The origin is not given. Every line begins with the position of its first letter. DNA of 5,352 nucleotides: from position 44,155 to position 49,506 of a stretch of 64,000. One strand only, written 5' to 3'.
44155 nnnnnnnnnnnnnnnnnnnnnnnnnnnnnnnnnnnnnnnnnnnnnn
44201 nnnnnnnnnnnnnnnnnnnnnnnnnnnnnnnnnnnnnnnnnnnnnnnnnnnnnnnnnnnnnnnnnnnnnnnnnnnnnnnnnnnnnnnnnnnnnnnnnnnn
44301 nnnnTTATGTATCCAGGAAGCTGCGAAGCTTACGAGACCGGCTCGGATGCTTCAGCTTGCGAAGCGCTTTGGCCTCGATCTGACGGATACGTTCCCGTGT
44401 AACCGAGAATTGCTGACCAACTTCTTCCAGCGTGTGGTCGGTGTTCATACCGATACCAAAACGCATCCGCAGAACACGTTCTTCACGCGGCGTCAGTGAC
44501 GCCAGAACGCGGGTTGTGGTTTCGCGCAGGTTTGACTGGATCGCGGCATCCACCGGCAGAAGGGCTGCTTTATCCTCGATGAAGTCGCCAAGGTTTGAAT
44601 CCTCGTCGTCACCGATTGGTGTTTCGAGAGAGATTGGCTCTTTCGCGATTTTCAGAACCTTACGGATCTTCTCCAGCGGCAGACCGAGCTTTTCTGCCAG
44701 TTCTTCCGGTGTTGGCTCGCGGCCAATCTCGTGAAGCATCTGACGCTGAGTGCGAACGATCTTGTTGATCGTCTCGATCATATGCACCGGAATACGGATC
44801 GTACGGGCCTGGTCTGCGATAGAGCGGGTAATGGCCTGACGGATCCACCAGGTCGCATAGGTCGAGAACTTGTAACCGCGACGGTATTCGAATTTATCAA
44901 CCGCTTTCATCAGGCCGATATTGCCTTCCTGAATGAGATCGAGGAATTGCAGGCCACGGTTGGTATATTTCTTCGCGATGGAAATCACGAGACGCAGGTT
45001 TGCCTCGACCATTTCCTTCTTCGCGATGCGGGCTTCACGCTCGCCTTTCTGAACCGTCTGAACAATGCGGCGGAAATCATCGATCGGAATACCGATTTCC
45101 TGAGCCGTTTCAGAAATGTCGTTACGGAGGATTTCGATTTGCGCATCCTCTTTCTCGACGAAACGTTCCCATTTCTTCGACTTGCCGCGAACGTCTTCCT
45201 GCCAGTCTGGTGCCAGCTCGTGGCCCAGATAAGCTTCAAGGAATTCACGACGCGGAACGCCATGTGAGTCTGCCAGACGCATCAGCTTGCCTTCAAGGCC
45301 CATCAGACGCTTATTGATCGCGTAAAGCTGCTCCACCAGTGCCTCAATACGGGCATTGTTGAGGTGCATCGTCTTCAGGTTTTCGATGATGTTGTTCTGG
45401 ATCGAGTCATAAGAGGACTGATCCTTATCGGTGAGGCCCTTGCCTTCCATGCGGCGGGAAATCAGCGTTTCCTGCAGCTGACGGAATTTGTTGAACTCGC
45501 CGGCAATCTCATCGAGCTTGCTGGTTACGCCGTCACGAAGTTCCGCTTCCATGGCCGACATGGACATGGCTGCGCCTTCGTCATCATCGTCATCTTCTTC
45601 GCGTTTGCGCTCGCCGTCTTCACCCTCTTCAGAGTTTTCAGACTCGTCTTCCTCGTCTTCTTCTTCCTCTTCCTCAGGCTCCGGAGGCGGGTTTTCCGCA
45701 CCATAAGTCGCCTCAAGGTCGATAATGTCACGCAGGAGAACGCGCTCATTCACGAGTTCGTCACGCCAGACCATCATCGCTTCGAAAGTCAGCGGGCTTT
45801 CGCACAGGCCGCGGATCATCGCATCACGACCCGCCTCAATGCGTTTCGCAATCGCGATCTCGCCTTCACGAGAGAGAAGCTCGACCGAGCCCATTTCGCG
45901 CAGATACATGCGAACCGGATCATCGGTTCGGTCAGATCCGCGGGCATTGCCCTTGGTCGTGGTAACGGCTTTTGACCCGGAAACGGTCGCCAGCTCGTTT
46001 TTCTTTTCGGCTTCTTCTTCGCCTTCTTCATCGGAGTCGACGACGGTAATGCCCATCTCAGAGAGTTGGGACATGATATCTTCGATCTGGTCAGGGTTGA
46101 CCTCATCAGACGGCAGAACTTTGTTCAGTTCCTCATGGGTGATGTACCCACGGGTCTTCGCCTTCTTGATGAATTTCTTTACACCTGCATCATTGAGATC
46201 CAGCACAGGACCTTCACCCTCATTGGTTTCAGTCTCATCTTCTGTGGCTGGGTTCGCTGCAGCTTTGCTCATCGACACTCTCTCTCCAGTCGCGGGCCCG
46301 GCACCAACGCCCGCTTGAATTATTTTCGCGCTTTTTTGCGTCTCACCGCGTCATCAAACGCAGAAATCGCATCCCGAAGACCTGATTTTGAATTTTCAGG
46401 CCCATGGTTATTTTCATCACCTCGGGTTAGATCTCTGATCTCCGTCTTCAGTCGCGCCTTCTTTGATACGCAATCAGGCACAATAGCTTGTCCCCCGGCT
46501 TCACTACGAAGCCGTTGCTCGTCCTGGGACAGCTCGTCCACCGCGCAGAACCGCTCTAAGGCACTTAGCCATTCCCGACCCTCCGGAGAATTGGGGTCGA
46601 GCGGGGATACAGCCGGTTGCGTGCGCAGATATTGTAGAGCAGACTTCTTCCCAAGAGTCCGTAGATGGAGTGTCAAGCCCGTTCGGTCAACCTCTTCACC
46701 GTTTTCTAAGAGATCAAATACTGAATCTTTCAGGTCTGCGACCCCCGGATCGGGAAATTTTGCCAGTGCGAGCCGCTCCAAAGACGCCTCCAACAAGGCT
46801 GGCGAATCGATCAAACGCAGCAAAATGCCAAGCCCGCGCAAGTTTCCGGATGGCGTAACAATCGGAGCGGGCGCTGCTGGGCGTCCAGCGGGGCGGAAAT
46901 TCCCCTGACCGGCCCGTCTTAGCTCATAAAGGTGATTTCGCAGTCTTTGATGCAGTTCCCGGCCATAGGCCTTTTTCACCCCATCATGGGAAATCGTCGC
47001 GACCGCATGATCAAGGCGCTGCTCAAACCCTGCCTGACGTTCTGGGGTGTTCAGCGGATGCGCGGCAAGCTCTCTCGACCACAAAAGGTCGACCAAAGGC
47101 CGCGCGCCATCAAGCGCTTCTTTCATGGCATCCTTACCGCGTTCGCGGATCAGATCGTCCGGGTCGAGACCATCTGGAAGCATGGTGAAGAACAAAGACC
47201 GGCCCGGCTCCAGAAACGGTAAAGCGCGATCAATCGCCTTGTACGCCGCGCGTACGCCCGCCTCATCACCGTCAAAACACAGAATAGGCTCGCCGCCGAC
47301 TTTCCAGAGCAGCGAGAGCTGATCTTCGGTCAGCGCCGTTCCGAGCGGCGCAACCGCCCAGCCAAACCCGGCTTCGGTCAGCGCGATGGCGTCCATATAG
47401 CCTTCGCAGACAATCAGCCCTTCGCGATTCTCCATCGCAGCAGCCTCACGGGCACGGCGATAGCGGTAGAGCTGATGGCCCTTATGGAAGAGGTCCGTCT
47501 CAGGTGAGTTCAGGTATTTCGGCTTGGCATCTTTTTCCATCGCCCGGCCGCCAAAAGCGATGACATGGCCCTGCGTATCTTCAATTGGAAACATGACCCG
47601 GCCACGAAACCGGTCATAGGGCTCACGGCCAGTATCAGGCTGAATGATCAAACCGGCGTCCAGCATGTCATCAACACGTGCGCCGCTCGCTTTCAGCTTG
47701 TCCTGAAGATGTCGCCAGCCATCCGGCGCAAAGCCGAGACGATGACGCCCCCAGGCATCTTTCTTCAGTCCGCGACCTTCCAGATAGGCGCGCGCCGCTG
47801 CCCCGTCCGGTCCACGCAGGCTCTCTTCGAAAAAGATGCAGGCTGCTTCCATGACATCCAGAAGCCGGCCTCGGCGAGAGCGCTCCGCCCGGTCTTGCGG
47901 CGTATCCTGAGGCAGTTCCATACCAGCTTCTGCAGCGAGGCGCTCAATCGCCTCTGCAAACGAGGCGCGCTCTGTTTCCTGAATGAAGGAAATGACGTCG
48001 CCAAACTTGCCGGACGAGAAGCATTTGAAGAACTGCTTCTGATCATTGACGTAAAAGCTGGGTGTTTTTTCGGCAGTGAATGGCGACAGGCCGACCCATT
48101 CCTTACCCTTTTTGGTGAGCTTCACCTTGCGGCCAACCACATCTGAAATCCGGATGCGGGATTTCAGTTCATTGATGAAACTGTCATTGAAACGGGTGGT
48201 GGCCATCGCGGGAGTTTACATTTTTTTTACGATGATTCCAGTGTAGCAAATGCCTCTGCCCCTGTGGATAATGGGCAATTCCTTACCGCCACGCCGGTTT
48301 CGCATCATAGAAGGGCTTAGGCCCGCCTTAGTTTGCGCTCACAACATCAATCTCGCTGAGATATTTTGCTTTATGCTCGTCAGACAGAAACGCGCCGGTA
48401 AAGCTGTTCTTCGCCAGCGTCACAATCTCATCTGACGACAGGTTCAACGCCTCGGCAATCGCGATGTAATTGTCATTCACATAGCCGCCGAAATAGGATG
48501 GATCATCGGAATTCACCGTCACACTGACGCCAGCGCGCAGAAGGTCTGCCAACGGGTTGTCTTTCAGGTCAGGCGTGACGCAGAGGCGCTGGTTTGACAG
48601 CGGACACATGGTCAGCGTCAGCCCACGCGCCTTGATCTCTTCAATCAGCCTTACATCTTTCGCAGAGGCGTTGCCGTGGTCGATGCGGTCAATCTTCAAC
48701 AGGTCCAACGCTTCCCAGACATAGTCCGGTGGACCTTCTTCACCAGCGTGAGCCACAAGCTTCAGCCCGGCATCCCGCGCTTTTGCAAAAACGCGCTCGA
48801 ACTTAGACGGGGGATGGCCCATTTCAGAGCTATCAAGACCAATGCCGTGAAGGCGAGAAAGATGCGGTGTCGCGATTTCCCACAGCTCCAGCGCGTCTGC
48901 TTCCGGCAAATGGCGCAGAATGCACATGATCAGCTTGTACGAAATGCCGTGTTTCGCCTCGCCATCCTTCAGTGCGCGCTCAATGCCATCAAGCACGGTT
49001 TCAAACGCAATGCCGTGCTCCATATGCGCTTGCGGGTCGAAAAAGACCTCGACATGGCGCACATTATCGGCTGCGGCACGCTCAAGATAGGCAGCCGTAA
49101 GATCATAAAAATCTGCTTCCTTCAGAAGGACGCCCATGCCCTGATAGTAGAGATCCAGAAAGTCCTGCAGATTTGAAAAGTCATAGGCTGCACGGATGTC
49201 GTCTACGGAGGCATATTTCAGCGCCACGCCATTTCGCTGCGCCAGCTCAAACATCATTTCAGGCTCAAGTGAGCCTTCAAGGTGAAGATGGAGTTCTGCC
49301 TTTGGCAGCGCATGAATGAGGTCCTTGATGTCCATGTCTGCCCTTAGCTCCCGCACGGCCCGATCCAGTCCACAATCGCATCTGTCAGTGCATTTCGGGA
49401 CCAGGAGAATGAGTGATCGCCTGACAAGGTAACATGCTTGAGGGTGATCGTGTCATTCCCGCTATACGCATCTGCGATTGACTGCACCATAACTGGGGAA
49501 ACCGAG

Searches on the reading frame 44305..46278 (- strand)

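Call 13: search_protein_families(library=pfam, proteins=[window:44305-46278:-])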
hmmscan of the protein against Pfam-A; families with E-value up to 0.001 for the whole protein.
window:44305-46278:- (657 aa): 6 families
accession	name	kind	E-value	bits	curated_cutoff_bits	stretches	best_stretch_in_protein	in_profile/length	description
PF04546.19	Sigma70_ner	-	8.5e-41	140.6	29.7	1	162-389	2-207/210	Sigma-70, non-essential region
PF04539.22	Sigma70_r3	-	4.5e-30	104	25.3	1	502-577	1-76/78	Sigma-70 region 3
PF04542.20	Sigma70_r2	-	1.3e-23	82.9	24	1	423-493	1-71/71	Sigma-70 region 2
PF03979.19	Sigma70_r1_1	-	8.7e-23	80.5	22.5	1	29-95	3-69/81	Sigma-70 factor, region 1.1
PF04545.22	Sigma70_r4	-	9.8e-21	73.5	24.1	1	591-644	1-50/50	Sigma-70, region 4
PF00140.25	Sigma70_r1_2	-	1e-13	51.4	22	1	120-153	1-34/34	Sigma-70 factor, region 1.2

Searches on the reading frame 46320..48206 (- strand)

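Call 13: search_protein_families(library=pfam, proteins=[window:46320-48206:-])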
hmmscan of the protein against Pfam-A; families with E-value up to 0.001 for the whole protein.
window:46320-48206:- (628 aa): 6 families
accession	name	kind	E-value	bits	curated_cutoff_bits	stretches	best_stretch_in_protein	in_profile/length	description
PF08275.17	DNAG_N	-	4e-40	137.3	26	1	125-252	1-127/128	DNA primase catalytic core, N-terminal domain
PF01807.25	Zn_ribbon_DnaG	-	2.7e-31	107.7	24.9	1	8-101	3-96/98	CHC2 zinc finger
PF13155.12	Toprim_2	-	9.7e-16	58.4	22.1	1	265-353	1-88/88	Toprim-like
PF13662.12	Toprim_4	-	9.8e-16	58.2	25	1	264-328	3-74/85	Toprim domain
PF01751.28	Toprim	-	2.2e-11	44.2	23.1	1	264-338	2-91/96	Toprim domain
PF13362.12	Toprim_3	-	8.6e-05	23.4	27.2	1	264-359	2-95/95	Toprim domain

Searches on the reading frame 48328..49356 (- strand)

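Call 13: search_protein_families(library=pfam, proteins=[window:48328-49356:-])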
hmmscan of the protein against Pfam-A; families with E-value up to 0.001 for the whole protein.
window:48328-49356:- (342 aa): 3 families
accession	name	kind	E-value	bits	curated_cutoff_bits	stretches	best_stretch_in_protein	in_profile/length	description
PF00962.28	A_deaminase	-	1.9e-89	300.4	27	1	18-337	1-328/330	Adenosine deaminase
PF19326.5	AMP_deaminase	-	1.4e-08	34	27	1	199-334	453-587/630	AMP deaminase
PF07969.17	Amidohydro_3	-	0.00052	20.1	29.7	1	176-285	254-375/472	Amidohydrolase family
